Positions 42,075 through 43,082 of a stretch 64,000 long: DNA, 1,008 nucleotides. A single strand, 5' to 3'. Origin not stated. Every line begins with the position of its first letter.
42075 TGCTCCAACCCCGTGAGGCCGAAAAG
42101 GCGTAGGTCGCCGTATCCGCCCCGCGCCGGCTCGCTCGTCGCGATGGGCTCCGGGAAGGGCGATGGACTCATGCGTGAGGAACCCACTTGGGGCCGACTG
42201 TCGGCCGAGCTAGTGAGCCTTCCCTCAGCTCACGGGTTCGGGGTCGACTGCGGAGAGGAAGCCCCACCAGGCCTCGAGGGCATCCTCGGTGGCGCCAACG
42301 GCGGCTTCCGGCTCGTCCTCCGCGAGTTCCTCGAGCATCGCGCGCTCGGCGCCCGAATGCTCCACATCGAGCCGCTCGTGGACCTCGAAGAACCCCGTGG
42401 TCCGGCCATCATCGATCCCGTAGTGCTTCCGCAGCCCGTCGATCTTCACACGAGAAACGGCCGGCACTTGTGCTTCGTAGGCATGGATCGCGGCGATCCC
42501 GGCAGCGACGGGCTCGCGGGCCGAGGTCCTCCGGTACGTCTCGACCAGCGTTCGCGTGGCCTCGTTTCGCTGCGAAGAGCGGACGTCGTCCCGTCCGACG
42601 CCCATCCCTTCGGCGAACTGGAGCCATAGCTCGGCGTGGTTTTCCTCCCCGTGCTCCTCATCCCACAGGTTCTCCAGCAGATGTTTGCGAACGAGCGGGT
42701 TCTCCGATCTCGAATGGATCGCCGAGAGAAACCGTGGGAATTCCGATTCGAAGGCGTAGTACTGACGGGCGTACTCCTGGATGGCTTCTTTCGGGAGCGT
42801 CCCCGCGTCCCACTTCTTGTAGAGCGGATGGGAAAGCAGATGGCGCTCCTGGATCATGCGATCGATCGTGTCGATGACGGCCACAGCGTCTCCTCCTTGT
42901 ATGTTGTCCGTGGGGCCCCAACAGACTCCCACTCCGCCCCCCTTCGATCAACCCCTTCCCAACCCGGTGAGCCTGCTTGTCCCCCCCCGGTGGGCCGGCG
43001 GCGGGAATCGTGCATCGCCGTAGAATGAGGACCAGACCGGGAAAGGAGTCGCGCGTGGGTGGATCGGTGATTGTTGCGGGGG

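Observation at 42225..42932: CADD-family (Chlamydia pABA-synthase-like) diiron oxygenase in a high-GC genome, with sacrificial Tyr and Lys conserved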

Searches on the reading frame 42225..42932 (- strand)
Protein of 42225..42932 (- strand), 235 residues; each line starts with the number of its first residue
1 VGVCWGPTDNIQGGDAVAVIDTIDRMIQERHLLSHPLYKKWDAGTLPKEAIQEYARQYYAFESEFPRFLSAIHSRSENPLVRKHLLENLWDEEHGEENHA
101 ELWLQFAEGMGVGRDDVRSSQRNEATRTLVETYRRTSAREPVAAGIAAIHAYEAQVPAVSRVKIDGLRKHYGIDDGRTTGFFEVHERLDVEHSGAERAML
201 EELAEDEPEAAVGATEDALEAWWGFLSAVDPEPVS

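Call 3: search_protein_families(library=pfam, proteins=[window:42225-42932:-], max_evalue=0.1)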
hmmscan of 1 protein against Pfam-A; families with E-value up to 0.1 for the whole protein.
window:42225-42932:- (235 aa): 3 families
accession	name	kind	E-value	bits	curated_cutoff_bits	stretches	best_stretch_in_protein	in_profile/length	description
PF14518.11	Haem_oxygenas_2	-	1.2e-29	103.8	28.9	1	52-221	1-172/177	Iron-containing redox enzyme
PF03070.21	TENA_THI-4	-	6.3e-26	91.9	22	1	32-168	11-144/210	TENA/THI-4/PQQC family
PF04989.18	RMNT_CmcI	-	0.061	13.5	23.2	0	26-64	149-186/206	Rhamnosyl O-methyltransferase/CmcI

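Call 4: search_protein_families(library=ncbifam, proteins=[window:42225-42932:-], max_evalue=0.1)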
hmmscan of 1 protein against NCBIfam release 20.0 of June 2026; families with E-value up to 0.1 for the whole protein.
window:42225-42932:- (235 aa): 4 families
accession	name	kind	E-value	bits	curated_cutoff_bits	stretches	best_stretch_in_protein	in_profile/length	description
TIGR04305.1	fol_rel_CADD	subfamily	6.4e-76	254.7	200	1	21-229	3-210/212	CADD family putative folate metabolism protein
TIGR02111.1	PQQ_syn_pqqC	equivalog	8.1e-13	48.3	240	1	28-192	15-184/239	pyrroloquinoline-quinone synthase PqqC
NF042919.1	ChlAlygly_Syn_BesC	equivalog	1e-10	41.5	500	1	21-194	41-212/257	4-chloro-allylglycine synthase BesC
TIGR04306.1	salvage_TenA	equivalog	0.00019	21.2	130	1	32-150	8-124/208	thiaminase II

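Call 5: search_solved_structures(query=window:42225-42932:-, max_evalue=1, show_alignments=4)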
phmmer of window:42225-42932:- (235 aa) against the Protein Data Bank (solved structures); distinct sequences matched with E-value up to 1: 19.
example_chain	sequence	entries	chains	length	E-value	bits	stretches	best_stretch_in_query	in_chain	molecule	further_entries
1rcw_A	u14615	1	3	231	2.3e-52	181.1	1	20-231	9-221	CT610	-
8va9_A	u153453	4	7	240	8.1e-52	179.3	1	19-228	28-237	4-aminobenzoate synthase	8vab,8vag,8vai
9pj4_A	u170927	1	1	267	5.6e-48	166.7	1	23-229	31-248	4-aminobenzoate synthase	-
3hml_A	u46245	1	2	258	2.5e-09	40.3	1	32-198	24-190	Pyrroloquinoline-quinone synthase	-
7twa_A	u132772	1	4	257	4.4e-09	39.4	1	27-195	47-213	4-chloro-allylglycine synthase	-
3hlx_A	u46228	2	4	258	1.3e-08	37.9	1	32-195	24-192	Pyrroloquinoline-quinone synthase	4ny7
3hnh_A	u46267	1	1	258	2.5e-08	37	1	32-195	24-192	Pyrroloquinoline-quinone synthase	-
1otw_A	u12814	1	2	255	5.8e-08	35.8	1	32-198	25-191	Coenzyme PQQ synthesis protein C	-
1otv_A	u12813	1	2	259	6.1e-08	35.7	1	32-198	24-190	Coenzyme PQQ synthesis protein C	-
5vrc_A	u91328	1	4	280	7.2e-08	35.5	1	30-183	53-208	Bifunctional coenzyme PQQ synthesis protein C/D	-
5vrd_D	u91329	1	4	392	1.4e-07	34.5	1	30-183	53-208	Bifunctional coenzyme PQQ synthesis protein C/D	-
4lqx_A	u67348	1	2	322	9.3e-05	25.3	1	51-171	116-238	TENA/THI-4 domain-containing protein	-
2gm7_A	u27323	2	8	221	0.002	20.9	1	31-138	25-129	tenA homolog/Thi-4 Thiaminase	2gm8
1udd_A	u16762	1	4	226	0.036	16.8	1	30-102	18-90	transcriptional regulator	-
3dde_A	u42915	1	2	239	0.059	16.1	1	91-219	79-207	TENA/THI-4 protein, Domain of Unknown Function with a Heme Oxygenase-like Fold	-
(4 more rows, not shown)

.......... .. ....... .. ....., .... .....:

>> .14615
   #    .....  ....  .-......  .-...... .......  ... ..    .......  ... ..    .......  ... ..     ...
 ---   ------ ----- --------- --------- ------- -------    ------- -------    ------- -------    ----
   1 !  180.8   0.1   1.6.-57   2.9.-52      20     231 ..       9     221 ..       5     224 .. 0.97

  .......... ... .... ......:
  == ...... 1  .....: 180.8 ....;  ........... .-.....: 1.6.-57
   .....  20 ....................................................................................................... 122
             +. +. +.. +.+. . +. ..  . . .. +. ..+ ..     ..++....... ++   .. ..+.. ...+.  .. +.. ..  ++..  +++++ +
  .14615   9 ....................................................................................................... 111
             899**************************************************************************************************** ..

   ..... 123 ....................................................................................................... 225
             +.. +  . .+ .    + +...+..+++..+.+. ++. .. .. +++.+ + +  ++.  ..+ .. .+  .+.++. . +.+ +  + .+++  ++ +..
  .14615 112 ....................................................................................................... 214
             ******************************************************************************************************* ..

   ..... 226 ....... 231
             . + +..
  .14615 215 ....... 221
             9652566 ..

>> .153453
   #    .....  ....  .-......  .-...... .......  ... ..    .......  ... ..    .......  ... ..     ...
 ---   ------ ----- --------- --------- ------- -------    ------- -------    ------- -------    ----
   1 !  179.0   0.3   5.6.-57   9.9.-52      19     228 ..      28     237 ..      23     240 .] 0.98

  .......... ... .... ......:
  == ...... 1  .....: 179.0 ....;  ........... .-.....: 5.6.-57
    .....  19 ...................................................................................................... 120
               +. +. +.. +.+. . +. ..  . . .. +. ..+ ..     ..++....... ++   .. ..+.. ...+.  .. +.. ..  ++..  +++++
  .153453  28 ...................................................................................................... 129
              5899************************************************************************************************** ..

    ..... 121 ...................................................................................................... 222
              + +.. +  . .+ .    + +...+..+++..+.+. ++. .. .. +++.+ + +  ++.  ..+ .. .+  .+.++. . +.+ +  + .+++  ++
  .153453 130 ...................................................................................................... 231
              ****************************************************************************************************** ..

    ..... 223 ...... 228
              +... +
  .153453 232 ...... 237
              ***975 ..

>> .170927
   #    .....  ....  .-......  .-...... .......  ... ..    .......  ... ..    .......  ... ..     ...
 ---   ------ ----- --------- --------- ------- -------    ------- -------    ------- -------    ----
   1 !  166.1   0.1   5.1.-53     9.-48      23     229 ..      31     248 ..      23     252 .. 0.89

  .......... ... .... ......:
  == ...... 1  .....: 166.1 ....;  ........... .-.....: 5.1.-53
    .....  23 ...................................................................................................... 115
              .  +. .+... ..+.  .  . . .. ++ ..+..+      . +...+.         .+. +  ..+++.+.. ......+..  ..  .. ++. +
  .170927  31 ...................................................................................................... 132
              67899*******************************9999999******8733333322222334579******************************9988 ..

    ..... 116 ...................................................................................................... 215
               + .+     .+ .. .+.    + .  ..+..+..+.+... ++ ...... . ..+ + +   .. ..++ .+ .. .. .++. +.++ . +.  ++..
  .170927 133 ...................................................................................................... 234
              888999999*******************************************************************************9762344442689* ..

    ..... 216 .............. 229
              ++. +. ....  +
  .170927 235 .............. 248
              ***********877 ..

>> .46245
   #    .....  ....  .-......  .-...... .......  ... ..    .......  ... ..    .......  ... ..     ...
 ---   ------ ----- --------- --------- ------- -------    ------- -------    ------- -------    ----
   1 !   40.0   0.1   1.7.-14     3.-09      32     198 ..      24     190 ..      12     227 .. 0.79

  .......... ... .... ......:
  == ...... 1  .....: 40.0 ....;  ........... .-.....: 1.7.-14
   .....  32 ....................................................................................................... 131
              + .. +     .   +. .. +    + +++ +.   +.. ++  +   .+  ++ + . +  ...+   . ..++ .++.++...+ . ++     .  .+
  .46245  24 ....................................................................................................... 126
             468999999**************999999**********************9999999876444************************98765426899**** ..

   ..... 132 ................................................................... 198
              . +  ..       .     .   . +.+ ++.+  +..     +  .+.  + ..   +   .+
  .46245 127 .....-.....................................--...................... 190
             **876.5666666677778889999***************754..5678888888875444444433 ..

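Call 11: find_homologous_proteins(query=window:42225-42932:-, max_evalue=1e-10)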
Query window:42225-42932:- (235 aa): 1405 proteins with E <= 1e-10 among 1975 candidates; the best 120 are listed.
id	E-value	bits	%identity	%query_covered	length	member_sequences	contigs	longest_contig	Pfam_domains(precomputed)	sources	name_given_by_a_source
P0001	3.5e-141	487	100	93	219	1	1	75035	PF03070.22,PF14518.12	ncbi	ncbi:MAG: CADD family putative folate metabolism protein [Actinomycetota bacterium]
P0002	2.1e-112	392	80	91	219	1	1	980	PF03070.22,PF14518.12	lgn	-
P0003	5.6e-111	388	80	91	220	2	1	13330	PF03070.22,PF14518.12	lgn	-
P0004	1.2e-101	357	75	91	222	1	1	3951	PF03070.22,PF14518.12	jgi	jgi:pyrroloquinoline-quinone synthase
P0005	5.8e-99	348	73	91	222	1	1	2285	PF03070.22,PF14518.12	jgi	jgi:pyrroloquinoline-quinone synthase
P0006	3.2e-98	346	72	91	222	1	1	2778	PF03070.22,PF14518.12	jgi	jgi:pyrroloquinoline-quinone synthase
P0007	4.1e-98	346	71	91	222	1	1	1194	PF03070.22,PF14518.12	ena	-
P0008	1.5e-96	341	72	91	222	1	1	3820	PF03070.22,PF14518.12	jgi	jgi:pyrroloquinoline-quinone synthase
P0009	5.2e-96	339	72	89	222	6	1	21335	PF03070.22,PF14518.12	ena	-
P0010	5.5e-96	339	70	91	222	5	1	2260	PF03070.22,PF14518.12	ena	-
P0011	1.8e-94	334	71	91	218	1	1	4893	PF03070.22,PF14518.12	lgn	-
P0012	2.2e-94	333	68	91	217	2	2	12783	PF03070.22,PF14518.12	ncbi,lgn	ncbi:MAG: CADD family putative folate metabolism protein [Actinomycetota bacterium]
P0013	5.1e-94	332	69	91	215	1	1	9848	PF03070.22,PF14518.12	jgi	jgi:pyrroloquinoline-quinone synthase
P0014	1.2e-93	331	68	91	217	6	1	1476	PF03070.22,PF14518.12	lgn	-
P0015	5.9e-93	329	68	91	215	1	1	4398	PF03070.22,PF14518.12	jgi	jgi:pyrroloquinoline-quinone synthase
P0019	1.0e-91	325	67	91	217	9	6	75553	PF03070.22,PF14518.12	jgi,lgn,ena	jgi:pyrroloquinoline-quinone synthase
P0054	4.4e-88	313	65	90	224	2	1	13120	PF03070.22,PF14518.12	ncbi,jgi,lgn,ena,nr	ncbi:MAG: CADD family putative folate metabolism protein [Chloroflexi bacterium]|nr:CADD family puta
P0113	1.3e-86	308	63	90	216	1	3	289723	PF03070.22,PF14518.12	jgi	jgi:pyrroloquinoline-quinone synthase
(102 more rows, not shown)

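Call 12: find_encoding_contigs(protein=P0001, flank=10000, max_places=3)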
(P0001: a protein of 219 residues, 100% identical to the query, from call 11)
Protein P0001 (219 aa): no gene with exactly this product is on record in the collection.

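Call 13: find_encoding_contigs(protein=P0003, flank=10000, max_places=3)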
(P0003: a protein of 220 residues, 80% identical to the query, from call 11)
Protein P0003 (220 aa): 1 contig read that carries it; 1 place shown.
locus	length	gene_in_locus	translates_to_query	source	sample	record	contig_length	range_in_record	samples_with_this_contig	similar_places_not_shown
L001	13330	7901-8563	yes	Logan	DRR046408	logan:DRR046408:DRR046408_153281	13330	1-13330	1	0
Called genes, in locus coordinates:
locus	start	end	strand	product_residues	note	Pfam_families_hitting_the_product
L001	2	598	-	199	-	?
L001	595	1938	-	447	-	PF03816:LytR_cpsA_psr, PF13399:LytR_C (faint)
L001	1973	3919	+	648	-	PF16177:ACAS_N, PF00501:AMP-binding, PF13193:AMP-binding_C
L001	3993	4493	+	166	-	PF01625:PMSR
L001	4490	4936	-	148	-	PF03061:4HBT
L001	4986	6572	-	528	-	PF01425:Amidase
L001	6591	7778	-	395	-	PF00108:Thiolase_N, PF00109:ketoacyl-synt (faint), PF02803:Thiolase_C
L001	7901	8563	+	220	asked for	PF03070:TENA_THI-4, PF14518:Haem_oxygenas_2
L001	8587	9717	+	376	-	PF20789:4HBT_3C (faint), PF03061:4HBT (weak)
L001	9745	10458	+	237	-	PF05724:TPMT (weak), PF13489:Methyltransf_23, PF01209:Ubie_methyltran (weak), PF08241:Methyltransf_11, PF08242:Methyltransf_12, PF13649:Methyltransf_25, PF13847:Methyltransf_31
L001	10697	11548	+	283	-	PF11376:DUF3179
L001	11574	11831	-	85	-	PF00550:PP-binding (weak)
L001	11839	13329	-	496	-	?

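Call 14: find_encoding_contigs(protein=P0009, flank=10000, max_places=3)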
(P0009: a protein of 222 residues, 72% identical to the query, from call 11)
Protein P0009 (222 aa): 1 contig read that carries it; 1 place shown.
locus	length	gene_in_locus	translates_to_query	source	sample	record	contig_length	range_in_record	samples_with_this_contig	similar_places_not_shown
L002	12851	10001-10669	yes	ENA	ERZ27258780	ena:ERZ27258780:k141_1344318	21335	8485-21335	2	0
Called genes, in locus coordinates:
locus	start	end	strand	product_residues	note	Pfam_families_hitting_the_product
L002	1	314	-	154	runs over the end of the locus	PF00908:dTDP_sugar_isom, PF14667:Polysacc_synt_C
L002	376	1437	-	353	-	PF00483:NTP_transferase, PF12804:NTP_transf_3 (weak), PF24894:Hexapep_GlmU (faint), PF25084:LbH_EIF2B (weak), PF25087:GMPPB_C (weak)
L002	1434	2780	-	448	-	PF03816:LytR_cpsA_psr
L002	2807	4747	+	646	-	PF16177:ACAS_N, PF00501:AMP-binding, PF13193:AMP-binding_C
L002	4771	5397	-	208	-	-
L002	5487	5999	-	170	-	PF03061:4HBT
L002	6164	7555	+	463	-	PF04185:Phosphoesterase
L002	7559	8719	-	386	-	PF02771:Acyl-CoA_dh_N, PF02770:Acyl-CoA_dh_M, PF00441:Acyl-CoA_dh_1, PF22924:ACOX_C_alpha1 (weak), PF08028:Acyl-CoA_dh_2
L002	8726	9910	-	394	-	PF00108:Thiolase_N, PF00109:ketoacyl-synt (faint), PF02803:Thiolase_C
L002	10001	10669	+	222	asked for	PF03070:TENA_THI-4, PF14518:Haem_oxygenas_2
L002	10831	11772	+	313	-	PF14539:DUF4442 (faint), PF20789:4HBT_3C (faint), PF03061:4HBT (weak), PF13622:4HBT_3 (faint), PF03061:4HBT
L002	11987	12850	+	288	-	?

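Call 16: find_encoding_contigs(protein=P0113, flank=10000, max_places=3)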
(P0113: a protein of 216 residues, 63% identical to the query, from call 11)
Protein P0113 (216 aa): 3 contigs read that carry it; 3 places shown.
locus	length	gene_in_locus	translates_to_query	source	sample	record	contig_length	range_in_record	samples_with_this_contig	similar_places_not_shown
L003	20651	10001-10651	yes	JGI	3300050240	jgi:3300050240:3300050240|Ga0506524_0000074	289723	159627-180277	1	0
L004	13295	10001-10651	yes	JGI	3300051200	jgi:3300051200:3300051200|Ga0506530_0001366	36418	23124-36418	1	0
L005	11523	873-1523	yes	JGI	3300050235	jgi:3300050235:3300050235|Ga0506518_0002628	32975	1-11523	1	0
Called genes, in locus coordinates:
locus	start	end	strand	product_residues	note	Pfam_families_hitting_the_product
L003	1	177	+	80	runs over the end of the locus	-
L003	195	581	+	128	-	PF00571:CBS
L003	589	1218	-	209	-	-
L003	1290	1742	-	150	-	-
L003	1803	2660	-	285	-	PF02811:PHP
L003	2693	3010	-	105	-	PF07883:Cupin_2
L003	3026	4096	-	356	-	PF01070:FMN_dh, PF00478:IMPDH (weak), PF03060:NMO (weak)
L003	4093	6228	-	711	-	PF14742:GDE_N_bis, PF06202:GDE_C (faint), PF22422:MGH1-like_GH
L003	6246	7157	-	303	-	PF00892:EamA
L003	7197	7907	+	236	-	PF00072:Response_reg, PF08281:Sigma70_r4_2 (weak), PF00196:GerE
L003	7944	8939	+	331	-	PF01210:NAD_Gly3P_dh_N, PF07479:NAD_Gly3P_dh_C, PF20618:GPD_NAD_C_bact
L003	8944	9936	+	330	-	PF03320:FBPase_glpX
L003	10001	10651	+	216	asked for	PF03070:TENA_THI-4, PF14518:Haem_oxygenas_2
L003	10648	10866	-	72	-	-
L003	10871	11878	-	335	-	PF00296:Bac_luciferase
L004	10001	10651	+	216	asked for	PF03070:TENA_THI-4, PF14518:Haem_oxygenas_2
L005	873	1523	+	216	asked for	PF03070:TENA_THI-4, PF14518:Haem_oxygenas_2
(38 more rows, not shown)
